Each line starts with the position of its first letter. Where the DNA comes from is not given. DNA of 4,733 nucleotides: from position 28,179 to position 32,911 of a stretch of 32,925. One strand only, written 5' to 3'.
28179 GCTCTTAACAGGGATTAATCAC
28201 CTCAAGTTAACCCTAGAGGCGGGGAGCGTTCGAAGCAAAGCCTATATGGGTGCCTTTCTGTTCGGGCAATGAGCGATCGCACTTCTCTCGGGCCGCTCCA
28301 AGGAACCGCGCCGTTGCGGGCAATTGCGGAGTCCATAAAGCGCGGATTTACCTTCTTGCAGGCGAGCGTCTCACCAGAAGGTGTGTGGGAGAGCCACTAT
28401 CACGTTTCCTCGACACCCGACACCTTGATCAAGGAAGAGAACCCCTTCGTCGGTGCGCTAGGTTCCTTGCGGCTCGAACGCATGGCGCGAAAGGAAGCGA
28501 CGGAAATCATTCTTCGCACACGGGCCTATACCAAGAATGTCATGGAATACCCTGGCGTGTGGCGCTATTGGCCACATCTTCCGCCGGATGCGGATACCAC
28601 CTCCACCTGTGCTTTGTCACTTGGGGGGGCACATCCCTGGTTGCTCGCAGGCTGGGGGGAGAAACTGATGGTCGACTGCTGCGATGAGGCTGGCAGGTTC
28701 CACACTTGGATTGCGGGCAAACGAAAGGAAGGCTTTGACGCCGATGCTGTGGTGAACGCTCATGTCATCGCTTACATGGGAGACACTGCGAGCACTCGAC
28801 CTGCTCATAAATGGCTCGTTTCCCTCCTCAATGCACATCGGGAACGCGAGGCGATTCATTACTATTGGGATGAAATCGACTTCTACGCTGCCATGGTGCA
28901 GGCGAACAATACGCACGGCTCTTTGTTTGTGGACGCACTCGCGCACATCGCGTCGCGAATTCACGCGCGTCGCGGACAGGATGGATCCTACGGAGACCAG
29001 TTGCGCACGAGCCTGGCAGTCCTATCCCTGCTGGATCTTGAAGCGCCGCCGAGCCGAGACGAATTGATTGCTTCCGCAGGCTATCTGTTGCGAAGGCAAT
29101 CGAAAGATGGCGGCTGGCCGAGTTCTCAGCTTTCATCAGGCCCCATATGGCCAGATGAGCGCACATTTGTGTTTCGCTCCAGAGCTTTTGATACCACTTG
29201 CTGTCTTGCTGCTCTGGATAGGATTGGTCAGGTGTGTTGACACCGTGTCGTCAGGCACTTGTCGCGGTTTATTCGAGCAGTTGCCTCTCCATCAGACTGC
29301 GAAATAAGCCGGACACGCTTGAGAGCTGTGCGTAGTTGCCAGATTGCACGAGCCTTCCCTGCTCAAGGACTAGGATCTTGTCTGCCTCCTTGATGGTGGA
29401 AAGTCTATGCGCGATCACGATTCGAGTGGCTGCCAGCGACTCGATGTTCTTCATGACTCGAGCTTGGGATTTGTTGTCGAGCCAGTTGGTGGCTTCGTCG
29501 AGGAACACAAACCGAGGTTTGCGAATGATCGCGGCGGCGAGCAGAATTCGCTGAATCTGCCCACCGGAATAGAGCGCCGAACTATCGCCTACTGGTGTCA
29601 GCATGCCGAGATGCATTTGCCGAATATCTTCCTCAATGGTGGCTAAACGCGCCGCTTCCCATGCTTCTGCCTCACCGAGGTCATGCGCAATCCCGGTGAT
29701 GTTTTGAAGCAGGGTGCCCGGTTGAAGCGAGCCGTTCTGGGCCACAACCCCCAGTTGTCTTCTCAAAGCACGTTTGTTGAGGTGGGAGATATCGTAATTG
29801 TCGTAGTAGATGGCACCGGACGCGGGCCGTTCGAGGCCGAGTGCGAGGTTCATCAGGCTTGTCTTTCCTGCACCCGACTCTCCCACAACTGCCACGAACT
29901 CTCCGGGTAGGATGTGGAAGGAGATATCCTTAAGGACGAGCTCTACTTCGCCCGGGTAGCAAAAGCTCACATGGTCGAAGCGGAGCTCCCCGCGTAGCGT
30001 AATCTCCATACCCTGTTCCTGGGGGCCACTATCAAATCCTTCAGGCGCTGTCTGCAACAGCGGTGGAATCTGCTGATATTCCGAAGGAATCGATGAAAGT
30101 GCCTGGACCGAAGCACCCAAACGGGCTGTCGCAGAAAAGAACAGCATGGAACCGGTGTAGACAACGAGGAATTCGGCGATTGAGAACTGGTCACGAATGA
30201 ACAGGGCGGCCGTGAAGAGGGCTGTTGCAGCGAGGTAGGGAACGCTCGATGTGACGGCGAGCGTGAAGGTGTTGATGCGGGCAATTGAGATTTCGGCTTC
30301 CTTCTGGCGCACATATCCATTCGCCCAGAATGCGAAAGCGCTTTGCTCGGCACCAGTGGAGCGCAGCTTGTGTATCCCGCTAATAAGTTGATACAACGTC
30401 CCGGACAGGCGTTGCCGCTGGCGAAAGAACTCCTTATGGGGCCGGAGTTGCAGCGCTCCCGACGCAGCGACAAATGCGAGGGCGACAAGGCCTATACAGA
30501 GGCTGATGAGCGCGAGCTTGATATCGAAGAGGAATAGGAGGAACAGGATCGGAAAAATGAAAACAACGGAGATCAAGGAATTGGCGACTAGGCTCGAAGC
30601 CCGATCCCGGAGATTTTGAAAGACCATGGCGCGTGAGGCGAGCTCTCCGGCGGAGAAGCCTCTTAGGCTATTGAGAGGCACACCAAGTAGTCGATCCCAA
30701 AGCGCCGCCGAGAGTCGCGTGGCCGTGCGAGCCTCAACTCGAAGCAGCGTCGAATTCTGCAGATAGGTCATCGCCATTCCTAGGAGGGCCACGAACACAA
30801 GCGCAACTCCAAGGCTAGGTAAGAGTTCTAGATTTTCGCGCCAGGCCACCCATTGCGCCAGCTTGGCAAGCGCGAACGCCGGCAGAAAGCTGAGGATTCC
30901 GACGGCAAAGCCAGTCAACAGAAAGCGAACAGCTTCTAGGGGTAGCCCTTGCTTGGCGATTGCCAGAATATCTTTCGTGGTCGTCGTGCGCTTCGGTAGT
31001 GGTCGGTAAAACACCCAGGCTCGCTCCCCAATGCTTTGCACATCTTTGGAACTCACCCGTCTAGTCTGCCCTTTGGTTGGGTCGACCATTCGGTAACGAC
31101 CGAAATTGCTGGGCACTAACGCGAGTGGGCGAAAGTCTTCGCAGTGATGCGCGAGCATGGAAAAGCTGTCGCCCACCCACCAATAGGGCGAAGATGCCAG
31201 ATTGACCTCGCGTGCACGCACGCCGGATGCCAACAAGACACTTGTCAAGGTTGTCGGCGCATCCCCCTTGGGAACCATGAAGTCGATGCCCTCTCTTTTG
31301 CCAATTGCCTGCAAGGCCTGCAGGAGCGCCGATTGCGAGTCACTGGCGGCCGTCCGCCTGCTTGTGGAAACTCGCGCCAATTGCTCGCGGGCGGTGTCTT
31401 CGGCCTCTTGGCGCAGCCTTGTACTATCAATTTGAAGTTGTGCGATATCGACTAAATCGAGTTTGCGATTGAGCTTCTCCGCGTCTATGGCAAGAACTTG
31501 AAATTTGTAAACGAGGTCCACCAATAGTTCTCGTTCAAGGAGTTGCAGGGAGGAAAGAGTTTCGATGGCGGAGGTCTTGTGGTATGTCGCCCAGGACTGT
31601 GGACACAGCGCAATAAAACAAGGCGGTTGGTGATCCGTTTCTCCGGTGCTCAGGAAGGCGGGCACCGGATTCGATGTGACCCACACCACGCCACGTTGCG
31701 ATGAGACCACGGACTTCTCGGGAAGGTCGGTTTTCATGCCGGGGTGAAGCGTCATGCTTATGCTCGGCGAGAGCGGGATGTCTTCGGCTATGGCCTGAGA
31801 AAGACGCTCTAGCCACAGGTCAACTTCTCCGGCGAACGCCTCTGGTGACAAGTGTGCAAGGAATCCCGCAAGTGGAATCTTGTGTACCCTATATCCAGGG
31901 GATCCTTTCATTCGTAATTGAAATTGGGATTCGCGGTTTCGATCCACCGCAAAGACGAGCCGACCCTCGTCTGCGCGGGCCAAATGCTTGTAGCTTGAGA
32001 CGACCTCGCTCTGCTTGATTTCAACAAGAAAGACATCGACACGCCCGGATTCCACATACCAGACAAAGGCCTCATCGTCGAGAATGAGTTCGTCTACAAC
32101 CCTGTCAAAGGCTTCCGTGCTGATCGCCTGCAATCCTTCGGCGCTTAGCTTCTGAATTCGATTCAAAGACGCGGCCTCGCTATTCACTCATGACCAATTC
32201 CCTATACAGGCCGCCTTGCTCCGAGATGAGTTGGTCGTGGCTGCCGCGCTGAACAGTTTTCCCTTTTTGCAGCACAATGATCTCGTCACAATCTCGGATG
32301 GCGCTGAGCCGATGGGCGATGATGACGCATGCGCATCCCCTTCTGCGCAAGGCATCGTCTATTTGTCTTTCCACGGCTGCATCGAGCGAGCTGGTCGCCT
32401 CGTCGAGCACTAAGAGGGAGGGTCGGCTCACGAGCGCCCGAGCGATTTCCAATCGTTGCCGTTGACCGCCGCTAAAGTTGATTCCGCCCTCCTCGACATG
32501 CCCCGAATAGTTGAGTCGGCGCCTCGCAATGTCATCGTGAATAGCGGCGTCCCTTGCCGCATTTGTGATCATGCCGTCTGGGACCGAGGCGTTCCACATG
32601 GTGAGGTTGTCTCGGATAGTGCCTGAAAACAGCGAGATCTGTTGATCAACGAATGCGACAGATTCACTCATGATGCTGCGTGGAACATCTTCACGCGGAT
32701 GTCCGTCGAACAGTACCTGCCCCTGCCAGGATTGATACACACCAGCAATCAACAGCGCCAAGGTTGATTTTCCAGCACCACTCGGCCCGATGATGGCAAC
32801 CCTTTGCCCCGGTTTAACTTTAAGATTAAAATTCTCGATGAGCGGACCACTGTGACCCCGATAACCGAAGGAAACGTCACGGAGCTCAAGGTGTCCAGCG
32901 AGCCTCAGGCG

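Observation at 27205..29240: Unknown 355-aa protein translationally coupled to a single-domain class-II-terpene-cyclase/prenyltransferase-repeat protein, tail-to-tail with RiPP exporters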

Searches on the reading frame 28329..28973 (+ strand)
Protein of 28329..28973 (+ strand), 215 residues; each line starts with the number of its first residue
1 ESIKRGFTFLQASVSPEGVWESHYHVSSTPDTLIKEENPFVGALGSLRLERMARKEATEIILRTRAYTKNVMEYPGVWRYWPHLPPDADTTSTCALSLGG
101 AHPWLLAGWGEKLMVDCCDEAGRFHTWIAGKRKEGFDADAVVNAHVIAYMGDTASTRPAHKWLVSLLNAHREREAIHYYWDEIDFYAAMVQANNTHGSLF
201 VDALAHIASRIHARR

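Call 59: search_solved_structures(query=A3, max_evalue=10, show_alignments=5)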
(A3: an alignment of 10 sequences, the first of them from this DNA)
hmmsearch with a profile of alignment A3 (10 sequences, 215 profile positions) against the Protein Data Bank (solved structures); distinct sequences matched with E-value up to 10: 9.
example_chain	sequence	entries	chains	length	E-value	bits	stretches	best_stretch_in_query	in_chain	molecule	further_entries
8pak_A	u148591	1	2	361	0.017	18.1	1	11-94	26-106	Squalene--hopene cyclase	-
1u2m_A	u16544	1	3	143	0.023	17.6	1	110-150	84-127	Histone-like protein HLP-1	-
1sg2_A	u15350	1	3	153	0.025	17.5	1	110-150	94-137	Seventeen Kilodalton Protein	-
8paj_A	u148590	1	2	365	0.035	17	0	38-84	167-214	Squalene-hopene/tetraprenyl-beta-curcumene cyclase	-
6ij1_A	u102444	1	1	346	0.04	16.8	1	3-142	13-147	Prenylcyclase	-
1gsz_A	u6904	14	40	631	0.47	13.3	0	54-93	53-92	SQUALENE--HOPENE CYCLASE | SQUALENE-HOPENE CYCLASE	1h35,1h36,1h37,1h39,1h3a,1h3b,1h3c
3sqc_A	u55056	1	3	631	0.49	13.3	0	54-93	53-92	SQUALENE--HOPENE CYCLASE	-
2sqc_A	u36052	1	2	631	0.49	13.3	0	54-93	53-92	SQUALENE-HOPENE CYCLASE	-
3czp_A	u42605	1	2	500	1.7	11.5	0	73-87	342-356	Putative polyphosphate kinase 2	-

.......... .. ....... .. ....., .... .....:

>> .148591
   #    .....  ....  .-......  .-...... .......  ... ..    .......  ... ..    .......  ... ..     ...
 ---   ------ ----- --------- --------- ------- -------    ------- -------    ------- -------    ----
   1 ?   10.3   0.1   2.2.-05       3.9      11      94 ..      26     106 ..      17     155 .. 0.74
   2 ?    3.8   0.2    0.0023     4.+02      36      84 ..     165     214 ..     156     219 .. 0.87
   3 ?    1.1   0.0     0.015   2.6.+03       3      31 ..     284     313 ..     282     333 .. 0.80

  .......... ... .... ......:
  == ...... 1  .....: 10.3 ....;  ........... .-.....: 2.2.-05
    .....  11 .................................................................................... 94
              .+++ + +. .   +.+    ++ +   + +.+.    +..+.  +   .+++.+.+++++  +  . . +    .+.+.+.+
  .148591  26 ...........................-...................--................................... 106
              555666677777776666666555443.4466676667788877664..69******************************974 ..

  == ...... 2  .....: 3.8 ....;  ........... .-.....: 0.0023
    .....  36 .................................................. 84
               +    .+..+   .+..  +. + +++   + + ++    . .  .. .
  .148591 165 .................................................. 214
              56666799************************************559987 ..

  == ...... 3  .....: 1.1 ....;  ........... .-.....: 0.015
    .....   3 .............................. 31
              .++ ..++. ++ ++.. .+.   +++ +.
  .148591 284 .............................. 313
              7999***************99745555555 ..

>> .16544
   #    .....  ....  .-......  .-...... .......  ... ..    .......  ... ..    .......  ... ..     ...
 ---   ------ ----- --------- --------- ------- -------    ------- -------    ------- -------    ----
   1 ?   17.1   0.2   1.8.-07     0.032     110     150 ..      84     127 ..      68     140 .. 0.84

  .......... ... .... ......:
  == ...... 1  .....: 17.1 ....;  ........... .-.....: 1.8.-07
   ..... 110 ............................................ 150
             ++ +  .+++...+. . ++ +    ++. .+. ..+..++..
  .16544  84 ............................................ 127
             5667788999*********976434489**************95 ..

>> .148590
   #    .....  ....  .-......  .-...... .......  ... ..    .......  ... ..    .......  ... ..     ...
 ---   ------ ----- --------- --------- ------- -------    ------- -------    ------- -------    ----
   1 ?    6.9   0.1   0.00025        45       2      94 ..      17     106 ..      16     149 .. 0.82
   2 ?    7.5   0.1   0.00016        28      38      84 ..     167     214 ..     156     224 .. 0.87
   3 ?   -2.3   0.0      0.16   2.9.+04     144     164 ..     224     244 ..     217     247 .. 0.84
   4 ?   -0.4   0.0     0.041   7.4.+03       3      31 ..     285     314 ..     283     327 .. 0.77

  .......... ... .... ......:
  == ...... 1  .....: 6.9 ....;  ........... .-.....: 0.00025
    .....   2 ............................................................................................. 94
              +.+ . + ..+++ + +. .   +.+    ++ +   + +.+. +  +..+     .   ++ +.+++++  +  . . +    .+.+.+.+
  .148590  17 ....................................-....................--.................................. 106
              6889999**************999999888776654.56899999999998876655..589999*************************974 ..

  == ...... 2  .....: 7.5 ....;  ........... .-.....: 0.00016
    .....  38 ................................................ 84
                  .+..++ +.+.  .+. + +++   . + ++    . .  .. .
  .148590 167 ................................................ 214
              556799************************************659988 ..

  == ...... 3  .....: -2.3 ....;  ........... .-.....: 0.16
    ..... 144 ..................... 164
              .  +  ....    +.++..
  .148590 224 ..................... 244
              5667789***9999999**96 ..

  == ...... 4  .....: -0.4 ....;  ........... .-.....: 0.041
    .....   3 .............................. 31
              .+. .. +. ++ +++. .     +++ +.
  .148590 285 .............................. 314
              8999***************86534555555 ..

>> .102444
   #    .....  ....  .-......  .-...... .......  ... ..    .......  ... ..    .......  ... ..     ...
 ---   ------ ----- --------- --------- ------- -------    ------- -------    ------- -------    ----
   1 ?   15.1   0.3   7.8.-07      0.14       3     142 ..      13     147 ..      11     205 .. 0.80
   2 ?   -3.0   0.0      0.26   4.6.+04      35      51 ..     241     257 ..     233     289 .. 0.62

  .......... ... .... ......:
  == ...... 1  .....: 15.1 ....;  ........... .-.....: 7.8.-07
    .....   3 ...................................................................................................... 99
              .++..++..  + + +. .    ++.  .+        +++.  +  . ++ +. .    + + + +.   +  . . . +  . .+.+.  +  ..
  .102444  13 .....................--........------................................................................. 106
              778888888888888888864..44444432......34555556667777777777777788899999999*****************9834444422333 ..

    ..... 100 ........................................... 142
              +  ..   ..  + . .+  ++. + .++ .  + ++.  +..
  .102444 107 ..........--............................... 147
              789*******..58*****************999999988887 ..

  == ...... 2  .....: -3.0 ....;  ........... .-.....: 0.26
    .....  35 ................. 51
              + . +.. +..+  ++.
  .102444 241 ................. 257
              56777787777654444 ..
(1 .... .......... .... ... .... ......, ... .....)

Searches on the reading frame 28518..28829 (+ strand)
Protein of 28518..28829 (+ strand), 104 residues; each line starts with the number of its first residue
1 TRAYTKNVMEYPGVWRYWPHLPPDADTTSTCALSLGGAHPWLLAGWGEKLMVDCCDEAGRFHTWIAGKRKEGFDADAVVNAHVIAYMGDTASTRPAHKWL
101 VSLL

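Call 55: search_solved_structures(query=window:28518-28829:+, max_evalue=10, show_alignments=5)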
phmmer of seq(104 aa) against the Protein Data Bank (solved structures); distinct sequences matched with E-value up to 10: 2.
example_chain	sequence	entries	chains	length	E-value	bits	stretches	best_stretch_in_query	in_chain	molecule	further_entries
5kvp_A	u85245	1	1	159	0.5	14.2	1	35-97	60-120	Zoocin A endopeptidase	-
3czp_A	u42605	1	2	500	0.86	13.4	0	8-27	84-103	Putative polyphosphate kinase 2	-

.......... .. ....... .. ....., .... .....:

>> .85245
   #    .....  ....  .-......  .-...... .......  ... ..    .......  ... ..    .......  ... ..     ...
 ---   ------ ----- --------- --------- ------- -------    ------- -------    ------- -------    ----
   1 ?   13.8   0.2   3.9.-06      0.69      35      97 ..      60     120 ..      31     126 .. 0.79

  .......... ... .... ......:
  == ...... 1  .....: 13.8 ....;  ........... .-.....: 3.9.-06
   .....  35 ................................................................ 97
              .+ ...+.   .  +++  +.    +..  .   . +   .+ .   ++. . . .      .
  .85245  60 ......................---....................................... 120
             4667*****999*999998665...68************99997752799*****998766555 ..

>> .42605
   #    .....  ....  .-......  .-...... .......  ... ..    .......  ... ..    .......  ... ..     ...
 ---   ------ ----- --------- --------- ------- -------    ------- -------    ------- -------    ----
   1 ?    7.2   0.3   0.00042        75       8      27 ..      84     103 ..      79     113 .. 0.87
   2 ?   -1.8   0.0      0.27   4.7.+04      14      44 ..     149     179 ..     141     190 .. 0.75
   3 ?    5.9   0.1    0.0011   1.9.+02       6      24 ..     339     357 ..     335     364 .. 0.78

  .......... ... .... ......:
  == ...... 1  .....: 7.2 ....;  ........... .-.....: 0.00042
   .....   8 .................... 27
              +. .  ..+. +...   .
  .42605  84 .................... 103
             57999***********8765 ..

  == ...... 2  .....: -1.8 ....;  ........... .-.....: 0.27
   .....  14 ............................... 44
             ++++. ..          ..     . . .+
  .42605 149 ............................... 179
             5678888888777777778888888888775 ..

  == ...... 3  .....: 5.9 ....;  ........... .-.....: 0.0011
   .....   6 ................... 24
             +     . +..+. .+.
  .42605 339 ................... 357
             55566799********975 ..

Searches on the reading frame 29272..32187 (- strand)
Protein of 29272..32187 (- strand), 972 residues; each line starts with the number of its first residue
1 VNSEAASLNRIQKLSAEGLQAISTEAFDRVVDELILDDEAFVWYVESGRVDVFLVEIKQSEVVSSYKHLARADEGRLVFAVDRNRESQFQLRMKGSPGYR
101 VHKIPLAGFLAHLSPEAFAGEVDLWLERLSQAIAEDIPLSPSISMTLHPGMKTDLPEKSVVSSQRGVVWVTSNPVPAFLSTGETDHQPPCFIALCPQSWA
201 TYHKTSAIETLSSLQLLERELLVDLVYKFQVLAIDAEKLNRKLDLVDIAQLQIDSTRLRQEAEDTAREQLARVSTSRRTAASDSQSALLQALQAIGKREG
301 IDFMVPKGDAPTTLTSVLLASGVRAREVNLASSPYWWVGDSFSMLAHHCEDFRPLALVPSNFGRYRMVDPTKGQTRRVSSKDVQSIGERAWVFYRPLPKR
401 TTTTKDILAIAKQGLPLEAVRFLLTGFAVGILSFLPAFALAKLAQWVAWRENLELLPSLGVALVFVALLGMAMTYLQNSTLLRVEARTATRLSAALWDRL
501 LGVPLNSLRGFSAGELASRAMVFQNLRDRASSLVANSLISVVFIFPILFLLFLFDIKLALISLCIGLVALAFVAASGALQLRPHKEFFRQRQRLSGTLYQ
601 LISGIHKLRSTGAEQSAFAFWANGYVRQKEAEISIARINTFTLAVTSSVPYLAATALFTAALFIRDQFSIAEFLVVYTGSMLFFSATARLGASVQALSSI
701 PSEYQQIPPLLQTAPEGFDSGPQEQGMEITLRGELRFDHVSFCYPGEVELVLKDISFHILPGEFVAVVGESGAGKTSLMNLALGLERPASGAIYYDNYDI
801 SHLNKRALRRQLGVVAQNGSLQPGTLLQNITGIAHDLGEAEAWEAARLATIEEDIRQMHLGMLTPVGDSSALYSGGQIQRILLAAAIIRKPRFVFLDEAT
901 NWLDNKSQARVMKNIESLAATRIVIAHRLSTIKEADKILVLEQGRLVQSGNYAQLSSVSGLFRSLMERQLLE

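Call 3: search_protein_families(library=pfam, proteins=[window:29272-32187:-], max_evalue=0.01)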
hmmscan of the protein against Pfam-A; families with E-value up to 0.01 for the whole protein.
window:29272-32187:- (972 aa): 5 families
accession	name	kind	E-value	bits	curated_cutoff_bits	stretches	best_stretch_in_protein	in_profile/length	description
PF00005.33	ABC_tran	-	8.1e-28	98.2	25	1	752-901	1-137/137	ABC transporter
PF00664.28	ABC_membrane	-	1.9e-10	41.3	28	1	456-686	40-273/274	ABC transporter transmembrane region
PF02463.25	SMC_N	-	2.6e-05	24.2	40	1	880-941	148-211/220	RecF/RecN/SMC N terminal domain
PF13191.12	AAA_16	-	0.00096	20.1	32.6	1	763-910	25-151/167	AAA ATPase domain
PF13401.12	AAA_22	-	0.0012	19.5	27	1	764-918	7-107/130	AAA domain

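Call 4: search_protein_families(library=ncbifam, proteins=[window:29272-32187:-], max_evalue=0.01)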
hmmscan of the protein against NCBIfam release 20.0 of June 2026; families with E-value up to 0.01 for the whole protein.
window:29272-32187:- (972 aa): 187 families (the best 25 are shown)
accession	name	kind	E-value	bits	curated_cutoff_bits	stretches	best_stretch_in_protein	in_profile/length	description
TIGR03797.1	NHLM_micro_ABC2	equivalog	2.2e-187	624.7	709.4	1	286-970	2-686/686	NHLP bacteriocin export ABC transporter permease/ATPase subunit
TIGR03796.1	NHLM_micro_ABC1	equivalog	3.8e-82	276.6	853.3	1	447-966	184-709/710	NHLP family bacteriocin export ABC transporter peptidase/permease/ATPase subunit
TIGR02203.1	MsbA_lipidA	equivalog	5.1e-71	239.9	602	1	451-969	49-569/572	lipid A export permease/ATP-binding protein MsbA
TIGR01846.1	type_I_sec_HlyB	subfamily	1e-70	238.9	725.55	1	445-969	167-692/694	type I secretion system permease/ATPase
TIGR03375.1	type_I_sec_LssB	subfamily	4.5e-69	233.5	693.1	1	459-954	191-687/696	type I secretion system permease/ATPase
TIGR02204.1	MsbA_rel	hypoth_equivalog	6.5e-64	216.6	780.4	1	461-969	63-575/576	ABC transporter, permease/ATP-binding protein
NF045513.1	HepA_fam_ABC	equivalog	9.7e-64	215.8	725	1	462-961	100-601/610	heterocyst formation ABC transporter subunit HepA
TIGR00958.1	3a01208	subfamily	7.2e-58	196.4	874.6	1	407-965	152-710/711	antigen peptide transporter 2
NF008381.0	PRK11176.1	equivalog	9.6e-56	189.3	867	1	456-970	64-580/582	lipid A ABC transporter ATP-binding protein/permease MsbA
NF010178.0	PRK13657.1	equivalog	1e-55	189.3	733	1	538-971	141-572/588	glucan ABC transporter ATP-binding protein/ permease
TIGR02857.1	CydD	equivalog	2.1e-53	182.1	435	1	421-941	7-529/529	thiol reductant ABC exporter subunit CydD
TIGR01842.1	type_I_sec_PrtD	subfamily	3.4e-53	181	510.15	1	425-953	14-538/544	type I secretion system permease/ATPase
TIGR01193.1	bacteriocin_ABC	subfamily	1.4e-52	179.2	523.85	1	394-967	134-707/708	peptide cleavage/export ABC transporter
NF008379.0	PRK11174.1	equivalog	1.8e-49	168.9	684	1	748-969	362-584/588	heme ABC transporter permease/ATP-binding protein CydD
NF008056.1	PRK10790.1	equivalog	2.6e-49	168.3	746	1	453-968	59-574/584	SmdB family multidrug efflux ABC transporter permease/ATP-binding protein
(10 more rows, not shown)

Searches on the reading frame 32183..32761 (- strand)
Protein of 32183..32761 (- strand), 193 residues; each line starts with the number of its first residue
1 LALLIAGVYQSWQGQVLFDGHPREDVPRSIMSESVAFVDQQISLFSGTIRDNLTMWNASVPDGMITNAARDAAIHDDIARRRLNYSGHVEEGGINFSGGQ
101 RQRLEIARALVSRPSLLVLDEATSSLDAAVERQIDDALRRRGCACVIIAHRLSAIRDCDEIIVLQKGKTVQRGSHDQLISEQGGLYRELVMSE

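Call 3: search_protein_families(library=pfam, proteins=[window:32183-32761:-], max_evalue=0.01)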
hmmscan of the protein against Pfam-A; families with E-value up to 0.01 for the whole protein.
window:32183-32761:- (193 aa): 2 families
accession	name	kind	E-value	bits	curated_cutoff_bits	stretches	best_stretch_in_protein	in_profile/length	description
PF00005.33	ABC_tran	-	6.4e-17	62.9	25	1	4-124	30-137/137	ABC transporter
PF02463.25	SMC_N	-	0.0029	17.5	40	1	95-166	136-213/220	RecF/RecN/SMC N terminal domain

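Call 4: search_protein_families(library=ncbifam, proteins=[window:32183-32761:-], max_evalue=0.01)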
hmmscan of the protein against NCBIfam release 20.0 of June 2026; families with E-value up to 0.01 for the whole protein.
window:32183-32761:- (193 aa): 185 families (the best 25 are shown)
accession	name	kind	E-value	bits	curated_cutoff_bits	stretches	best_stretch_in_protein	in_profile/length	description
TIGR03796.1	NHLM_micro_ABC1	equivalog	9.5e-94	315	853.3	1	2-190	522-709/710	NHLP family bacteriocin export ABC transporter peptidase/permease/ATPase subunit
TIGR00958.1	3a01208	subfamily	4.8e-50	170.6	874.6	1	2-190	524-711/711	antigen peptide transporter 2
TIGR01846.1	type_I_sec_HlyB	subfamily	2.7e-46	158.2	725.55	1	4-189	502-688/694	type I secretion system permease/ATPase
TIGR02203.1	MsbA_lipidA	equivalog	1.2e-45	156.1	602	1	3-189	377-565/572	lipid A export permease/ATP-binding protein MsbA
TIGR02204.1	MsbA_rel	hypoth_equivalog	3.3e-45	154.8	780.4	1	4-190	385-572/576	ABC transporter, permease/ATP-binding protein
TIGR03797.1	NHLM_micro_ABC2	equivalog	1.1e-44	153.1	709.4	1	7-190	501-682/686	NHLP bacteriocin export ABC transporter permease/ATPase subunit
NF010178.0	PRK13657.1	equivalog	1.8e-43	148.9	733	1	4-190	380-567/588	glucan ABC transporter ATP-binding protein/ permease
TIGR03375.1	type_I_sec_LssB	subfamily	1.5e-42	145.8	693.1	1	4-181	512-691/696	type I secretion system permease/ATPase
NF045513.1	HepA_fam_ABC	equivalog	4.6e-40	137.6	725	1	2-187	417-604/610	heterocyst formation ABC transporter subunit HepA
NF052233.1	CphA_assoc_ABC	equivalog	1.6e-39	135.9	880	1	4-187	553-738/766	cyanophycin metabolism-associated ABC transporter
NF008381.0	PRK11176.1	equivalog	4.2e-39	134.4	867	1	2-189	386-575/582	lipid A ABC transporter ATP-binding protein/permease MsbA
TIGR01193.1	bacteriocin_ABC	subfamily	4.6e-39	134.5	523.85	1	2-190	517-706/708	peptide cleavage/export ABC transporter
NF008055.0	PRK10789.1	equivalog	8.4e-39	133.5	845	1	4-189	381-567/590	SmdA family multidrug ABC transporter permease/ATP-binding protein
TIGR01842.1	type_I_sec_PrtD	subfamily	4.8e-38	131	510.15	1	3-180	362-542/544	type I secretion system permease/ATPase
TIGR01192.1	chvA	subfamily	5.7e-38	130.9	585.4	1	4-189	380-567/585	glucan export ABC transporter ATP-binding protein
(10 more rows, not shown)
